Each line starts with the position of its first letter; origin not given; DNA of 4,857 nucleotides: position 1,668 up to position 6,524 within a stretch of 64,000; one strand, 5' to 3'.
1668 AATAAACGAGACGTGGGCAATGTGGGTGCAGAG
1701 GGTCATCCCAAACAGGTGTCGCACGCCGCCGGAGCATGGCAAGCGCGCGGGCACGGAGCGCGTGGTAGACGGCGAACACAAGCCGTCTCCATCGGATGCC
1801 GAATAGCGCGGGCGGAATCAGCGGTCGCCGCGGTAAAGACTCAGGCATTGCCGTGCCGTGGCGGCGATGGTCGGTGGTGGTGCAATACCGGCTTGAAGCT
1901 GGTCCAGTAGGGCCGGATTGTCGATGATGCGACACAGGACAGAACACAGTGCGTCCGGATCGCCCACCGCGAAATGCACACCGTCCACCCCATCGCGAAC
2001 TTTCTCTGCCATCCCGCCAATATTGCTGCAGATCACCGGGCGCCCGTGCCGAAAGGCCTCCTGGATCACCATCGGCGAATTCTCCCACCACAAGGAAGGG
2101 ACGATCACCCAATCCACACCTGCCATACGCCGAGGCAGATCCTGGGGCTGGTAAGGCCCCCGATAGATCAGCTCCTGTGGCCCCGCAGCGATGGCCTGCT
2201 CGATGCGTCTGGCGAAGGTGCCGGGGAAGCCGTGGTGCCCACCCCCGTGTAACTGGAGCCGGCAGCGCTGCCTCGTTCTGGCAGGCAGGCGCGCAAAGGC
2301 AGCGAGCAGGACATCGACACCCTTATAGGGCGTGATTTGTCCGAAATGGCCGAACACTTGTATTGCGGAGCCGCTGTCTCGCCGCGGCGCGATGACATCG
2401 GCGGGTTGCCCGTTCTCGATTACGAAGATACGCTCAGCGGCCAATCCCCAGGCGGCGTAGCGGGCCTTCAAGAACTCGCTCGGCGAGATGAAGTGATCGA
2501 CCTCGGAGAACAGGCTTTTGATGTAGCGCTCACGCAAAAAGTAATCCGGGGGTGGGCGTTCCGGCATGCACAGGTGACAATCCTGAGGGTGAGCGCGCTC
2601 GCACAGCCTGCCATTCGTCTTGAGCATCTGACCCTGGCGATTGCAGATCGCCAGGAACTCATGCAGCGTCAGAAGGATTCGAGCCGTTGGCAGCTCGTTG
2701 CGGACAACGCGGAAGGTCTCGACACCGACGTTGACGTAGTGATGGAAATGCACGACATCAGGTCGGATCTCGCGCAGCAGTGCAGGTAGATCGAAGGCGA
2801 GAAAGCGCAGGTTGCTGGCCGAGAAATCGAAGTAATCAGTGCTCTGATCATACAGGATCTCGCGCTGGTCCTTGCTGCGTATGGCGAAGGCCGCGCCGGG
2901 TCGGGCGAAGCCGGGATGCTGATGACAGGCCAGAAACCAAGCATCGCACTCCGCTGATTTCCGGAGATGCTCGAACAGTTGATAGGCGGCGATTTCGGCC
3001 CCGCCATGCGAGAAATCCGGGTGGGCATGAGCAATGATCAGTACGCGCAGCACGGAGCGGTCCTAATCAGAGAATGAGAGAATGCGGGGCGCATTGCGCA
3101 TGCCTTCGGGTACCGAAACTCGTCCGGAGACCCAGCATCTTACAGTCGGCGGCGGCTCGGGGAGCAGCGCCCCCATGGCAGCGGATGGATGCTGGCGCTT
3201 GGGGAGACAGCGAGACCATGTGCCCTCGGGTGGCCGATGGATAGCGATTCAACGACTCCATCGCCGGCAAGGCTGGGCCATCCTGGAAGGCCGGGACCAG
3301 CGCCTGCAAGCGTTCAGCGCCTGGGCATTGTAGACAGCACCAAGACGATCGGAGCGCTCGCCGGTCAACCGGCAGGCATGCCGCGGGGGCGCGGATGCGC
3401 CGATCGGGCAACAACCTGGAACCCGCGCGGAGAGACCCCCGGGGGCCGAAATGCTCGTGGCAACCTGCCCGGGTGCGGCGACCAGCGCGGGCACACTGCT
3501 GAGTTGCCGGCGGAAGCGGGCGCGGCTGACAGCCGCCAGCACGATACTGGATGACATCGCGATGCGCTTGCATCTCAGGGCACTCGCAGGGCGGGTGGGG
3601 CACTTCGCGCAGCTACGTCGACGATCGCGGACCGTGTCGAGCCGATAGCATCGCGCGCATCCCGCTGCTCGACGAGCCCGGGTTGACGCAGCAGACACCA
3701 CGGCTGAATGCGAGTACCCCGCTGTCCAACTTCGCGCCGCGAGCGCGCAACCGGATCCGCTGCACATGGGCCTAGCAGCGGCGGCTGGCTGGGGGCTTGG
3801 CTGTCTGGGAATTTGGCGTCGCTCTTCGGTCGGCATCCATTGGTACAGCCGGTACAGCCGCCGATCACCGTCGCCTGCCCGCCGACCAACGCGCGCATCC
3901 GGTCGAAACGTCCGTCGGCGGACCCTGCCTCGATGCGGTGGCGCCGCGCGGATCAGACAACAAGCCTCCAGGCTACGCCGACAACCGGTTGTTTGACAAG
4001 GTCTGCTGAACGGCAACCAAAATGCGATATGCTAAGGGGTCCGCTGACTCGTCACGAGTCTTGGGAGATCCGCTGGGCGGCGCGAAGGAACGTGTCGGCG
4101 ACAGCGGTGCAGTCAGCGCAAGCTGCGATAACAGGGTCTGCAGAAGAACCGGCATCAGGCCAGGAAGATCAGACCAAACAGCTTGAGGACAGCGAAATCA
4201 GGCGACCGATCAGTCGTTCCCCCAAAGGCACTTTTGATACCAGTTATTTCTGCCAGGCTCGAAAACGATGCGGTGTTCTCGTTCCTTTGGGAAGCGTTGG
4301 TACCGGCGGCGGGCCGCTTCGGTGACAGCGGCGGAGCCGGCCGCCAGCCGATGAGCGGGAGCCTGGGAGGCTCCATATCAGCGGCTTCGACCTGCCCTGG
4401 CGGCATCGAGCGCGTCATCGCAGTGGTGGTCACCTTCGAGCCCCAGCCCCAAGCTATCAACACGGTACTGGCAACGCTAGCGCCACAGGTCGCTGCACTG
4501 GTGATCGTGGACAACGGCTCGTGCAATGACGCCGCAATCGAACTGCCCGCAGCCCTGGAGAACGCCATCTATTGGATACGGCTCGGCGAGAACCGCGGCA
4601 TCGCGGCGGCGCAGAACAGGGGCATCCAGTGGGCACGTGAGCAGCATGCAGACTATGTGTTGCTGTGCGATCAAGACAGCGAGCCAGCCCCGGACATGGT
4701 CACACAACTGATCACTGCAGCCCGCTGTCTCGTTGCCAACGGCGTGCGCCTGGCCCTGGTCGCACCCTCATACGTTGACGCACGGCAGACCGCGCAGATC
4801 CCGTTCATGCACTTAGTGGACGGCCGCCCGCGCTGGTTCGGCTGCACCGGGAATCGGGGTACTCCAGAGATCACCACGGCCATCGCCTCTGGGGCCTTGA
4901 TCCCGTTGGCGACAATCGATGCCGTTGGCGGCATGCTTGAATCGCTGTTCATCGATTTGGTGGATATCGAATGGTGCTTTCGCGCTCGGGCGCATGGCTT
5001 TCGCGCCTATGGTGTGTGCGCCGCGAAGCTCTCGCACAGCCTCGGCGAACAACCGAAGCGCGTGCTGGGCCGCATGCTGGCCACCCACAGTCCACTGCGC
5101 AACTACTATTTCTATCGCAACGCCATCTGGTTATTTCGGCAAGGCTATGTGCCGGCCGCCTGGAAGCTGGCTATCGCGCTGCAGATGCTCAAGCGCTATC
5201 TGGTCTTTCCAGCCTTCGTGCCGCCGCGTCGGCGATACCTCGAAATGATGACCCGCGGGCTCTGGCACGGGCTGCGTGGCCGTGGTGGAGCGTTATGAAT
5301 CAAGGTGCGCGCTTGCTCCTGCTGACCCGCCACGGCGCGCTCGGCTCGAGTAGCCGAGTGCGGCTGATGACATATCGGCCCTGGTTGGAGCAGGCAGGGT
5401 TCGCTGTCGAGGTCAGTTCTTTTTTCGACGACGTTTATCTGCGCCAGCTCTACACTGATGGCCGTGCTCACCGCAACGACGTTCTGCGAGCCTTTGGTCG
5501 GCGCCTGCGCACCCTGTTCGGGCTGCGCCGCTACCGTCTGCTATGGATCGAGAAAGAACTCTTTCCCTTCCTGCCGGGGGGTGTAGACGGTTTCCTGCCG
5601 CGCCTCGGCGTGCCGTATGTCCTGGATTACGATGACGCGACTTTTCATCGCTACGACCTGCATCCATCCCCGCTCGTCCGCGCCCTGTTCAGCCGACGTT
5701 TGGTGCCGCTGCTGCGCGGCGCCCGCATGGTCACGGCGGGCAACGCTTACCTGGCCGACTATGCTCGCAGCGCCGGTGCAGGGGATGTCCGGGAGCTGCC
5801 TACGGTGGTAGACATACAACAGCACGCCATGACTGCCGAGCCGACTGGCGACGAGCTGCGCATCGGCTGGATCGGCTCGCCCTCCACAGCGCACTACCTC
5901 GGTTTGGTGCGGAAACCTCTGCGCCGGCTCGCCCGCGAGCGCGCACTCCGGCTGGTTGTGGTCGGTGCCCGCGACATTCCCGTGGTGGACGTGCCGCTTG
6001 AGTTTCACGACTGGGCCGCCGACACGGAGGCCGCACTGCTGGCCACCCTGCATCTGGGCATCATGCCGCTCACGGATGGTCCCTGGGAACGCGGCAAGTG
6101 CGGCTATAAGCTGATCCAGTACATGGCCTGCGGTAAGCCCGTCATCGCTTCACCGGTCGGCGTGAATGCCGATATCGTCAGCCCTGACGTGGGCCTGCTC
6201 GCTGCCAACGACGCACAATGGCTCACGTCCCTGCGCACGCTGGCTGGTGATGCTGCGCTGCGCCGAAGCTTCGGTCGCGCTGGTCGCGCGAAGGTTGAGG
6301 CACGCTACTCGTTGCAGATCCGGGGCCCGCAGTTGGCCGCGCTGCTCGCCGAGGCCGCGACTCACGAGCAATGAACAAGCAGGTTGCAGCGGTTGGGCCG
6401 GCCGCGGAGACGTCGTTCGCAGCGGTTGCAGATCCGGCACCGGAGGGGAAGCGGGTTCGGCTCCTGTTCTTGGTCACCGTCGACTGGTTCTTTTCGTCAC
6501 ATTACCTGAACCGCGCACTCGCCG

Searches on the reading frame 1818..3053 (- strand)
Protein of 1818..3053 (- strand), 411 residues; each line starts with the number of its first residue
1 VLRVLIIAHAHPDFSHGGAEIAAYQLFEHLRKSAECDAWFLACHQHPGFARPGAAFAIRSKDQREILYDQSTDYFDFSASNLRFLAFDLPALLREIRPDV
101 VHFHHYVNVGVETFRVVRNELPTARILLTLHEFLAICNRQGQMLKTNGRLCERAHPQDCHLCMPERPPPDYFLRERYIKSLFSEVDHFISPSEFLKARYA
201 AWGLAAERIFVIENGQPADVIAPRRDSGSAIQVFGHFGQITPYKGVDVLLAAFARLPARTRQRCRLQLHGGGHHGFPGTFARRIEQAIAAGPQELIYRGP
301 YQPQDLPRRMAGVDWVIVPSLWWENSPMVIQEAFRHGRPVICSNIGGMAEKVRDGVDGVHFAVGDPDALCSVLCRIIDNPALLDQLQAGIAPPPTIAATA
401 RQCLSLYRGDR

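Call 20: search_protein_families(library=pfam, proteins=[window:1818-3053:-], max_evalue=0.001)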
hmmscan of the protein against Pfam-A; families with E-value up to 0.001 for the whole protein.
window:1818-3053:- (411 aa): 5 families
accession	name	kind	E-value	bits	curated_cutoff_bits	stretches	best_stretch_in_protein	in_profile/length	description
PF13692.12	Glyco_trans_1_4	-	3e-22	79.8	27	1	233-379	3-142/142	Glycosyl transferases group 1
PF00534.26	Glycos_transf_1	-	1.1e-20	74.3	26.4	1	234-386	18-165/172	Glycosyl transferases group 1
PF13439.12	Glyco_transf_4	-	2.1e-14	54.4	28.5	1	17-215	2-165/170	Glycosyltransferase Family 4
PF13579.12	Glyco_trans_4_4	-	1.3e-10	42.2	29.7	1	17-215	1-158/158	Glycosyl transferase 4-like domain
PF20706.3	GT4-conflict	-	2e-05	24.2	26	1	225-358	194-326/385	Family 4 Glycosyltransferase in conflict systems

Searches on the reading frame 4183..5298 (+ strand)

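Call 20: search_protein_families(library=pfam, proteins=[window:4183-5298:+], max_evalue=0.001)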
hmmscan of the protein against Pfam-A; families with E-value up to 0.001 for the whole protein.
window:4183-5298:+ (371 aa): 2 families
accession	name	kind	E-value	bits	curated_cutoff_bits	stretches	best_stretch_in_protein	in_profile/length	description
PF00535.33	Glycos_transf_2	-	9.4e-12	45.6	23.3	1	89-181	10-104/168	Glycosyl transferase family 2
PF10111.15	Glyco_tranf_2_2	-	0.00037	20.5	27.3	1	104-202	30-128/276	Glycosyltransferase like family 2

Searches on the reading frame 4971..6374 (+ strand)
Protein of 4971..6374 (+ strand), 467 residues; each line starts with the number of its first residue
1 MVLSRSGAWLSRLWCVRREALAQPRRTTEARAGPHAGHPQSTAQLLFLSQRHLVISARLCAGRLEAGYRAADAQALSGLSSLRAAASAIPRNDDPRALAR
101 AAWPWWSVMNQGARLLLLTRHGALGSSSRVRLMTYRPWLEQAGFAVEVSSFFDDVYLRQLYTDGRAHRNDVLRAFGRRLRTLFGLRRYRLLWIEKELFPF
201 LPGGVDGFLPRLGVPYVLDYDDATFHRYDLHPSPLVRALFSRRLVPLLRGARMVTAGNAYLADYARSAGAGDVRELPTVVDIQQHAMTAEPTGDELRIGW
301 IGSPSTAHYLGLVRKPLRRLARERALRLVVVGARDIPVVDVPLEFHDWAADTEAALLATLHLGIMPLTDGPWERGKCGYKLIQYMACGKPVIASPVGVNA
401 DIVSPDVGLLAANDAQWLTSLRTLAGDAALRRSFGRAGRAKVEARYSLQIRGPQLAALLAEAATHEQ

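Call 20: search_protein_families(library=pfam, proteins=[window:4971-6374:+], max_evalue=0.001)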
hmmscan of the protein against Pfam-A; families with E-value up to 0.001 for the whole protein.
window:4971-6374:+ (467 aa): 3 families
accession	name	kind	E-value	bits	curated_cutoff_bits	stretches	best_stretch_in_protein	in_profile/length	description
PF13692.12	Glyco_trans_1_4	-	3e-10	40.9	27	1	315-423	22-138/142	Glycosyl transferases group 1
PF13524.12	Glyco_trans_1_2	-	1.5e-06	28.6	25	1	318-454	7-141/144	Glycosyl transferase-like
PF00534.26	Glycos_transf_1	-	1.1e-05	25.5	26.4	1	377-439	105-170/172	Glycosyl transferases group 1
